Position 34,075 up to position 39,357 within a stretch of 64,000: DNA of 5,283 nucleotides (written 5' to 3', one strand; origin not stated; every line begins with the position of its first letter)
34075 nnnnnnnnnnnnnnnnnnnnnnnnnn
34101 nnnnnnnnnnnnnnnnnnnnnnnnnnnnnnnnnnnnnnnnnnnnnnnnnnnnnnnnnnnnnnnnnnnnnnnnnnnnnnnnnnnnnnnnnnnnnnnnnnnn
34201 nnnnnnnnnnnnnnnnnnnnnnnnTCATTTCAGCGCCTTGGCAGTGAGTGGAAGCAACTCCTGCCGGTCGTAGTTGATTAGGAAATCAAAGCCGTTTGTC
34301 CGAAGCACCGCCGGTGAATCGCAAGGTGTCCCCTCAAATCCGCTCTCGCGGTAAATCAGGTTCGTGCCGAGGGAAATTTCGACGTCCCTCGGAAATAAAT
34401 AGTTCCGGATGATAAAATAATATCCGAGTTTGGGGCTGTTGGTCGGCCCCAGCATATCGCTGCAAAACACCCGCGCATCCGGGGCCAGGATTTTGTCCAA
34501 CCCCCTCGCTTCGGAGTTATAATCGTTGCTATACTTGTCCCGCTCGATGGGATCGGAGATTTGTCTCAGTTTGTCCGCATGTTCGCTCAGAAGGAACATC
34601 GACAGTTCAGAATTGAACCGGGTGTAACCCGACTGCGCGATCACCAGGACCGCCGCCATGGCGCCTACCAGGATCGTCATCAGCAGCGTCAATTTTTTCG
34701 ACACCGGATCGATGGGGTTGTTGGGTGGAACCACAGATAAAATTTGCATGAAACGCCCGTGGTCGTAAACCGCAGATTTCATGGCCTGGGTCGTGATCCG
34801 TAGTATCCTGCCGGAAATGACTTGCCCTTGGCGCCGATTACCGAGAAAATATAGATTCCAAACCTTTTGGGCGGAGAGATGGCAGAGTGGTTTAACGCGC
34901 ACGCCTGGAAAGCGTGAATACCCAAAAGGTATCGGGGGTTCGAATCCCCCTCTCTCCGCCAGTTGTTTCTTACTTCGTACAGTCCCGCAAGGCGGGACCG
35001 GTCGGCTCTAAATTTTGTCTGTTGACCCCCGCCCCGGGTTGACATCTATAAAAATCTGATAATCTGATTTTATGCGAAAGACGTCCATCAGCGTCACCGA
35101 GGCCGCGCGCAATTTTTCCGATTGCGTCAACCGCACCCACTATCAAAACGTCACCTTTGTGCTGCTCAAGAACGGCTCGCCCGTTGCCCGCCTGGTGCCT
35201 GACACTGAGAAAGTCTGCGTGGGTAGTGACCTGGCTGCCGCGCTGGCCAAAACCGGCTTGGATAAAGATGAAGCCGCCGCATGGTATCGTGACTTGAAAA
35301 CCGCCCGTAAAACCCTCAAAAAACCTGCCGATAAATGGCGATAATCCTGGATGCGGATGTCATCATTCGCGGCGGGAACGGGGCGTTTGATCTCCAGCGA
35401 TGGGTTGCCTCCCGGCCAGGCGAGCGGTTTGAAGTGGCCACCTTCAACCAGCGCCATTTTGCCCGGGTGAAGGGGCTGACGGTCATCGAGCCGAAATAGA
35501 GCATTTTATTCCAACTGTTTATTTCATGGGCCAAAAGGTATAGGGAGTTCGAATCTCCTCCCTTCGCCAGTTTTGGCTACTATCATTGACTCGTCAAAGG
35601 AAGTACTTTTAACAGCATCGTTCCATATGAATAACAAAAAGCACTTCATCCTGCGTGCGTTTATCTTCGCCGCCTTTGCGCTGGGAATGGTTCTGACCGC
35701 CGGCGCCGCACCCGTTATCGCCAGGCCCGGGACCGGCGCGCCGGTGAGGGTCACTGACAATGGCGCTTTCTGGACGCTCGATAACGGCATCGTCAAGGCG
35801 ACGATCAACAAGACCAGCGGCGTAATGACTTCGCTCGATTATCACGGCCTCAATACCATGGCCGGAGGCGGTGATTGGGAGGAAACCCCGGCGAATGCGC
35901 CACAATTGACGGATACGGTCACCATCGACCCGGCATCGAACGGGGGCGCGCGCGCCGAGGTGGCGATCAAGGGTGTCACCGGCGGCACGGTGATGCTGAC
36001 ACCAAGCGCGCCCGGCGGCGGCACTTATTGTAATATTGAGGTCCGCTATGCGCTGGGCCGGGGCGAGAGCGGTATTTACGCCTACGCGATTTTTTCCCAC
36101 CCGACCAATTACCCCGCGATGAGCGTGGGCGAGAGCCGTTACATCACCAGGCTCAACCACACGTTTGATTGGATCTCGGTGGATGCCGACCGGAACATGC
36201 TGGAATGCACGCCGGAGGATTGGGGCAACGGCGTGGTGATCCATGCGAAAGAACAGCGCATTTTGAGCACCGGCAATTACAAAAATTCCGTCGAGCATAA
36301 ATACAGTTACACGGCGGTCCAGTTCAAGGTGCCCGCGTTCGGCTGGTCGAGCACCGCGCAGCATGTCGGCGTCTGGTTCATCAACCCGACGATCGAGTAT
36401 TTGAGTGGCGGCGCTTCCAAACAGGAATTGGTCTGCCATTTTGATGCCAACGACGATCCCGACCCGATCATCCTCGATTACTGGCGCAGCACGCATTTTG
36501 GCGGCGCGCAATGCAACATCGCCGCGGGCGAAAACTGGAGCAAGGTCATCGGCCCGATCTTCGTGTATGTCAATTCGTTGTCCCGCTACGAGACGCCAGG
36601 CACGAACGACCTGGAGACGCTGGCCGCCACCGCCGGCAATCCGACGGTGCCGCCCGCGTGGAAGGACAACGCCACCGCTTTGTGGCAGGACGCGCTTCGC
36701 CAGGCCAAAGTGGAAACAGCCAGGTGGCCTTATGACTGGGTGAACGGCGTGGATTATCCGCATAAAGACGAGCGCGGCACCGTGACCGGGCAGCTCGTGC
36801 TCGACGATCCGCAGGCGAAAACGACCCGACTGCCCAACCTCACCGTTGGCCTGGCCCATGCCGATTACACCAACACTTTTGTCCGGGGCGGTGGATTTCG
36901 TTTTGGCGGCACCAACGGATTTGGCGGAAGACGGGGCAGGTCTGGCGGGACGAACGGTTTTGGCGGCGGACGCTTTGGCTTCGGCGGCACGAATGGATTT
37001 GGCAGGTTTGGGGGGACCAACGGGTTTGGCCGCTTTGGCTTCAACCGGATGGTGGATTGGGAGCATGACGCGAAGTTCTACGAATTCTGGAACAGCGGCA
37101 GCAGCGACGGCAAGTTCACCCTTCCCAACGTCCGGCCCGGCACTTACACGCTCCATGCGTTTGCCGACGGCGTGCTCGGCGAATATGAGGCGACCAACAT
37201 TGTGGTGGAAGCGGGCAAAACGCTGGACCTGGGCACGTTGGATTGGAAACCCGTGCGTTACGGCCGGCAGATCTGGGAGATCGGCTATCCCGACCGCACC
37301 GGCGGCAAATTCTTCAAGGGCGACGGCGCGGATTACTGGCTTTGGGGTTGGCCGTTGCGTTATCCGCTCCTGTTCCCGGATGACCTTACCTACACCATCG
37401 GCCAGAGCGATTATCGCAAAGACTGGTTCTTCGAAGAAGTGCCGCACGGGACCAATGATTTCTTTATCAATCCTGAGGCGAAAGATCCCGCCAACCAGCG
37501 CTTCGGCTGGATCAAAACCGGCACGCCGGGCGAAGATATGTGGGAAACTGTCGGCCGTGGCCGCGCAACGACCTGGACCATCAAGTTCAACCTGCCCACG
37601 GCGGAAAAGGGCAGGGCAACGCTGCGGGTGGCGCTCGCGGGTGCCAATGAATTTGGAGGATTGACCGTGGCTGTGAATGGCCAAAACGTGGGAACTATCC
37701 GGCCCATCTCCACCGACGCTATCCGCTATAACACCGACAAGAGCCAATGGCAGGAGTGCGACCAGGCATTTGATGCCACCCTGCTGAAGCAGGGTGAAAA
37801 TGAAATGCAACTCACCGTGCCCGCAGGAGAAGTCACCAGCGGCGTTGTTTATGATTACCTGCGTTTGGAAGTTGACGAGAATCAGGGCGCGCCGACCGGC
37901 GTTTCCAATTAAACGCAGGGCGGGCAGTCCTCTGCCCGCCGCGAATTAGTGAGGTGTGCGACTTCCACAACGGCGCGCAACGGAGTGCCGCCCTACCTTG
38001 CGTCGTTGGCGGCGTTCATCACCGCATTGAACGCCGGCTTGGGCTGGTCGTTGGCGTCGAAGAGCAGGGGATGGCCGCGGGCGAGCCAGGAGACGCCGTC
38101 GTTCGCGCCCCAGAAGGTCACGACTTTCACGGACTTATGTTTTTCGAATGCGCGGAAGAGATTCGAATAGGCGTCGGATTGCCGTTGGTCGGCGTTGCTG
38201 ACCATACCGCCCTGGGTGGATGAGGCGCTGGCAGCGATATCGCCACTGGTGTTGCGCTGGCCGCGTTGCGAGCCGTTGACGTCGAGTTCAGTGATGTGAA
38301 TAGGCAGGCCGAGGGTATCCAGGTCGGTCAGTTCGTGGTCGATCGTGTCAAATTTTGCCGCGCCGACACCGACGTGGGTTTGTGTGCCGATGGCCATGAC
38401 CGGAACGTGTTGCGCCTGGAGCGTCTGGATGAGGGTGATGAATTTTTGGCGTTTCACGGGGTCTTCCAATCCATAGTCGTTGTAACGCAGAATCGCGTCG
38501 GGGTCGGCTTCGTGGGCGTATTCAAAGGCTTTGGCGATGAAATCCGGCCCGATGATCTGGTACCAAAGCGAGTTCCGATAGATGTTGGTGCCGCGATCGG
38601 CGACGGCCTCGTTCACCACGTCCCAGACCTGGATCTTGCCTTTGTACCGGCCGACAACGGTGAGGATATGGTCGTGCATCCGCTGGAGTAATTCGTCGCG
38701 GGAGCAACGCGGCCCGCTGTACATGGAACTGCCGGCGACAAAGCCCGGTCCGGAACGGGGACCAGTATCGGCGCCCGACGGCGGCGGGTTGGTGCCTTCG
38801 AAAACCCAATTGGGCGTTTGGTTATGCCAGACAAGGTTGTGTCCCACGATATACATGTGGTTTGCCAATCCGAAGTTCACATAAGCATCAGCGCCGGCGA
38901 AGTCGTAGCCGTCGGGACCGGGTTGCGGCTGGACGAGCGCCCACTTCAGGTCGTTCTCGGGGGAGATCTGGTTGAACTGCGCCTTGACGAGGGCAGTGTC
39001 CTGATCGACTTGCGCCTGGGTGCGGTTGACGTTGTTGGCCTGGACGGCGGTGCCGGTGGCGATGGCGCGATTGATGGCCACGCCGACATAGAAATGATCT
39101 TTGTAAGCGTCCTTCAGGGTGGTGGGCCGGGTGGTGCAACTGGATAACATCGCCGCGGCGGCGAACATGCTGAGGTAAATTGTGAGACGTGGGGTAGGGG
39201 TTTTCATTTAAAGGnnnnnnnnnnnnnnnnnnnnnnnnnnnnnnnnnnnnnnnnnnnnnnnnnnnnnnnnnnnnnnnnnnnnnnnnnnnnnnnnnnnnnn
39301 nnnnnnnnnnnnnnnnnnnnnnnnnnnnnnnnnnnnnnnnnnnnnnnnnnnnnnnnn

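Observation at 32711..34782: Conserved two-gene membrane module of unknown function, copy A (paralogous to 47017-49034)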

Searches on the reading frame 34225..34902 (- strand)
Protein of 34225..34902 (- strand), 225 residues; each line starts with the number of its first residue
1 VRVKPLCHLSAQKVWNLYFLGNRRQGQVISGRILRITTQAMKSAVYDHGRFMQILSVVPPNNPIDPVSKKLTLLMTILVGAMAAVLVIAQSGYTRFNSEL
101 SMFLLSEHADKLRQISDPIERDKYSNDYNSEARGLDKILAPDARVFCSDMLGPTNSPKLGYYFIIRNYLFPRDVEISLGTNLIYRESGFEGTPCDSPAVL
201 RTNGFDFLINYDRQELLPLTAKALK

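Call 5: search_protein_families(library=pfam, proteins=[window:34225-34902:-], max_evalue=10)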
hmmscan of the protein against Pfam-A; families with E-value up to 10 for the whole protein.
window:34225-34902:- (225 aa): 0 families

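Call 6: search_protein_families(library=ncbifam, proteins=[window:34225-34902:-], max_evalue=10)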
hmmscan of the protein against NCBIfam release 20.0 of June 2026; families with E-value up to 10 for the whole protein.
window:34225-34902:- (225 aa): 1 family
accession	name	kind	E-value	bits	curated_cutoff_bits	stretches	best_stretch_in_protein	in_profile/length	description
NF053721.1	PA3694_fam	subfamily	0.13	12.8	60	1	70-108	3-41/94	PA3694 family proteiin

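Call 15: find_homologous_proteins(query=window:34228-34782:-)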
Query seq(185 aa) (185 aa): 111 proteins with E <= 0.001 among 199 candidates.
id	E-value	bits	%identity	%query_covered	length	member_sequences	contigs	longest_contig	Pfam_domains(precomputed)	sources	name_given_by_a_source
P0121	2.4e-106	371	99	91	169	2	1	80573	-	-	-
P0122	4.0e-50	188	57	86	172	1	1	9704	-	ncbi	-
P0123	8.8e-50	187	57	90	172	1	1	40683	-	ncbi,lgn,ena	-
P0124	2.6e-49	185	53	94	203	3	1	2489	-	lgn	-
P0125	5.6e-49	184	53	91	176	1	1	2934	-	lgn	-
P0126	8.0e-49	184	55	90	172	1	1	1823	-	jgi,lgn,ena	-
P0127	3.0e-47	179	57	83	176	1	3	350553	-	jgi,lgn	jgi:hypothetical protein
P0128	2.5e-45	172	51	91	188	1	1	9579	-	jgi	jgi:hypothetical protein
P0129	5.2e-45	171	59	73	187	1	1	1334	-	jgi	jgi:hypothetical protein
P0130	1.6e-43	167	56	90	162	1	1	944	-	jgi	jgi:hypothetical protein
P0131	2.5e-43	166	51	86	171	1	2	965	-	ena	-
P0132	4.9e-43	165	49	90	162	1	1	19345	-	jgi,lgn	-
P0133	2.2e-39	153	55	81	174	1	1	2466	-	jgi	jgi:hypothetical protein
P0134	9.3e-39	151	51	82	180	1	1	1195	-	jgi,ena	-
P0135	2.0e-38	150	48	88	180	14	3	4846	-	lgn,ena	-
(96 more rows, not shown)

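Call 33: search_solved_structures(query=A2, max_evalue=10)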
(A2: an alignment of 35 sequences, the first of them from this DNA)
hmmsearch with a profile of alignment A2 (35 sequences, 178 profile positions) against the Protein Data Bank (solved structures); distinct sequences matched with E-value up to 10: 0.

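Call 42: predict_structure(alignment_id=A2)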
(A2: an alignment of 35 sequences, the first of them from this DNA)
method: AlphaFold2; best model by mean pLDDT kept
length: 185 residues; sequences in the alignment: 35
mean_pLDDT: 81.0   pTM: 0.58
mean pLDDT of the five models: 81.0, 79.2, 77.8, 76.9, 75.4
residues with pLDDT >= 90: 51; 70-90: 95; 50-70: 37; < 50: 2
segments of 3 or more residues with pLDDT < 50: none
pLDDT, mean of each block of 10 residues (from residue 1): 58 69 82 96 90 74 83 93 88 89 87 67 77 71 71 80 90 90 84
secondary structure, 60 per line:
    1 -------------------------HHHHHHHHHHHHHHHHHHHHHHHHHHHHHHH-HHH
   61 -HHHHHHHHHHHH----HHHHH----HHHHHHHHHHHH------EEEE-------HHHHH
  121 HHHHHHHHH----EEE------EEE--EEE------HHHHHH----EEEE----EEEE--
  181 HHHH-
elements in order: H26-56 H62-73 H78-82 H87-98 E105-108 H116-129 E134-136 E143-145 E148-150 H157-162 E167-170 E175-178 H181-184

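Call 45: fold_search(model_id=the predicted structure, library=pdb)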
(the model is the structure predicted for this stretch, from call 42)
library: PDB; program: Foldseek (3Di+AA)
matches with E <= 10: 311; with E <= 0.001: 0
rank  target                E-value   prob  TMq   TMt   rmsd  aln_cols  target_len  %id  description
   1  4j43_A                9.2e-02  0.38  0.23  0.18   7.4       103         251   10  PylD holoenzyme (released 2013-06-12)
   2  4j43_B                2.3e-01  0.28  0.24  0.18   7.3       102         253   10  PylD holoenzyme (released 2013-06-12)
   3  8is0_A                6.4e-01  0.08  0.20  0.13   8.8       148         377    7  Carbon Sulfoxide lyase - Y106F (released 2024-03-06)
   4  8is0_B                6.8e-01  0.09  0.20  0.13   9.2       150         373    7  Carbon Sulfoxide lyase - Y106F (released 2024-03-06)
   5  9n2s_B                7.3e-01  0.06  0.17  0.10  13.8       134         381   13  Structure of GDP-bound GM4951_N86K mutant (released 2026-01-14)
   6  4my5_B                7.8e-01  0.08  0.14  0.08   5.5        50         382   18  Crystal structure of the aromatic amino acid aminotransferase from Streptococcus mutants (released 2014-10-01)
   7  4my5_D                1.0e+00  0.08  0.14  0.08   5.4        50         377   18  Crystal structure of the aromatic amino acid aminotransferase from Streptococcus mutants (released 2014-10-01)
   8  4ge4_A                1.0e+00  0.04  0.13  0.07   8.8        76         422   20  Kynurenine Aminotransferase II Inhibitors (released 2012-11-07)
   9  1bc5_A                1.1e+00  0.06  0.17  0.13  14.2       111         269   13  CHEMOTAXIS RECEPTOR RECOGNITION BY PROTEIN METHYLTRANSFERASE CHER (released 1998-11-25)
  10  9kau_B                1.1e+00  0.16  0.23  0.13   6.2        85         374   10  Three-dimensional structure of homo-dimer of cystathione beta lyase/PLP/+L-alliin complex from Bacillus cereus(BcPatB) (released 2024-11-20)
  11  8irz_A                1.1e+00  0.06  0.17  0.12  11.2       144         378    8  Carbon Sulfoxide lyase (released 2024-03-06)
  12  3ue8_B                1.3e+00  0.04  0.13  0.07   8.8        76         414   20  Kynurenine Aminotransferase II Inhibitors (released 2012-02-01)
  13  7yvr_B                1.4e+00  0.06  0.15  0.10   5.8        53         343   15  Crystal Structure of L-Threonine Aldolase from Neptunomonas marina (released 2023-05-24)
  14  9jwc_A                1.5e+00  0.12  0.19  0.10   5.6        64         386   16  Three-dimensional structure of homo-dimer of cystathione beta lyase/PLP/+L-alliin complex from lactobacillus delbrueck (released 2024-11-20)
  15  3t32_A                1.5e+00  0.10  0.21  0.12   6.6        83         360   12  Crystal structure of a putative C-S lyase from Bacillus anthracis (released 2011-08-10)
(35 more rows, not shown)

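Call 49: search_protein_representatives(alignment_id=A2)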
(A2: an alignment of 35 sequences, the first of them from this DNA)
Query: 35 sequences, 178 profile positions. Proteins with E-value up to 0.001 (for the whole library): 115; up to 1e-10: 99; up to 1e-30: 33. The best 115 are listed.
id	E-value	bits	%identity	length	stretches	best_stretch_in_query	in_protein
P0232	9.4e-66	236.9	-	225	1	10-178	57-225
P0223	3.3e-64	231.8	-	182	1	5-178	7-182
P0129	8.9e-64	230.4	-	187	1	8-177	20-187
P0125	2.3e-61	222.6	-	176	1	3-177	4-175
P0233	7.8e-61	220.9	-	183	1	6-178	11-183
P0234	5.8e-60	218.0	-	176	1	21-175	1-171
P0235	4.6e-59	215.1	-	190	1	11-177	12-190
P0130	1.0e-58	214.0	-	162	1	7-177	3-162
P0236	6.3e-56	204.9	-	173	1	14-176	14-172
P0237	1.2e-52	194.2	-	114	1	68-177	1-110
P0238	2.6e-52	193.1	-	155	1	7-133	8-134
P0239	6.7e-52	191.8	-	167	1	13-175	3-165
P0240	1.5e-51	190.6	-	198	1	42-176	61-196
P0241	2.6e-48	180.1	-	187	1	22-176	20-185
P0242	4.7e-48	179.2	-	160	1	9-176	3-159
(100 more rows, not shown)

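Call 69: search_protein_families(library=pfam, alignment_id=A2, max_evalue=1)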
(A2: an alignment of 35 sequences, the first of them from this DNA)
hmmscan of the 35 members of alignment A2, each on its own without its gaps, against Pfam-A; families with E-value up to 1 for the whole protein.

A. member 1, seq(185 aa): 0 families

B. families by the number of members that match (of 35 scanned): 8 families
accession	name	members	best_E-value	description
PF10410.14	DnaB_bind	3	0.14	DnaB-helicase binding domain of primase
PF06305.16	LapA_dom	2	0.0007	Lipopolysaccharide assembly protein A domain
PF13567.11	DUF4131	1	0.0042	Domain of unknown function (DUF4131)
PF15600.11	Imm64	1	0.028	Immunity protein 64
PF19721.4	DUF6215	1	0.057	Family of unknown function (DUF6215)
PF17650.6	RACo_linker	1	0.11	RACo linker region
PF10818.13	SecM_small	1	0.24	secA translation cis-regulator SecM, small type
PF08009.16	CDP-OH_P_tran_2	1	0.26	CDP-alcohol phosphatidyltransferase 2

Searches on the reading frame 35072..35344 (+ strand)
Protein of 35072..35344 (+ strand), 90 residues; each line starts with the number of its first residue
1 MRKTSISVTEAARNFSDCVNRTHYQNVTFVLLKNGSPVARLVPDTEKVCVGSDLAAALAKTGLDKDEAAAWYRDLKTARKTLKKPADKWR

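Call 20: search_protein_families(library=pfam, proteins=[window:35072-35344:+], max_evalue=0.001)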
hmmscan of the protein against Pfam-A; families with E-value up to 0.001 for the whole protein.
window:35072-35344:+ (90 aa): 1 family
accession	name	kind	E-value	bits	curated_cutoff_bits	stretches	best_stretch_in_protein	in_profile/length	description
PF02604.26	PhdYeFM_antitox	-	0.00025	21.2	29.8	1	4-43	2-41/74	Antitoxin Phd_YefM, type II toxin-antitoxin system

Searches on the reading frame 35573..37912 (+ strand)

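Call 20: search_protein_families(library=pfam, proteins=[window:35573-37912:+], max_evalue=0.001)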
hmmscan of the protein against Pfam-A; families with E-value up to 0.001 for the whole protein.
window:35573-37912:+ (779 aa): 4 families
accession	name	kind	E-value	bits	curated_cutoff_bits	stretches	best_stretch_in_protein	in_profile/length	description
PF14683.12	CBM-like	-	2.8e-29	102.5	27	1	566-765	1-160/160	Polysaccharide lyase family 4, domain III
PF14686.12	fn3_3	-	2.5e-17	62.8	24.4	1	493-552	15-74/75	Polysaccharide lyase family 4, domain II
PF06045.17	Rhamnogal_lyase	-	4.5e-13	49.5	22.8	1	144-216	109-182/211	Rhamnogalacturonate lyase family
PF13620.12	CarboxypepD_reg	-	0.0001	23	32.3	1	511-553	36-77/82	Carboxypeptidase regulatory-like domain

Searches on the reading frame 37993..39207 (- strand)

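Call 20: search_protein_families(library=pfam, proteins=[window:37993-39207:-], max_evalue=0.001)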
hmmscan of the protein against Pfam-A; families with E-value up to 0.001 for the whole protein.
window:37993-39207:- (404 aa): 1 family
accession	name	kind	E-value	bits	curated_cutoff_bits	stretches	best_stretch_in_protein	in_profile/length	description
PF00331.26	Glyco_hydro_10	-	8.2e-93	311.5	22.1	1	48-399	10-311/311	Glycosyl hydrolase family 10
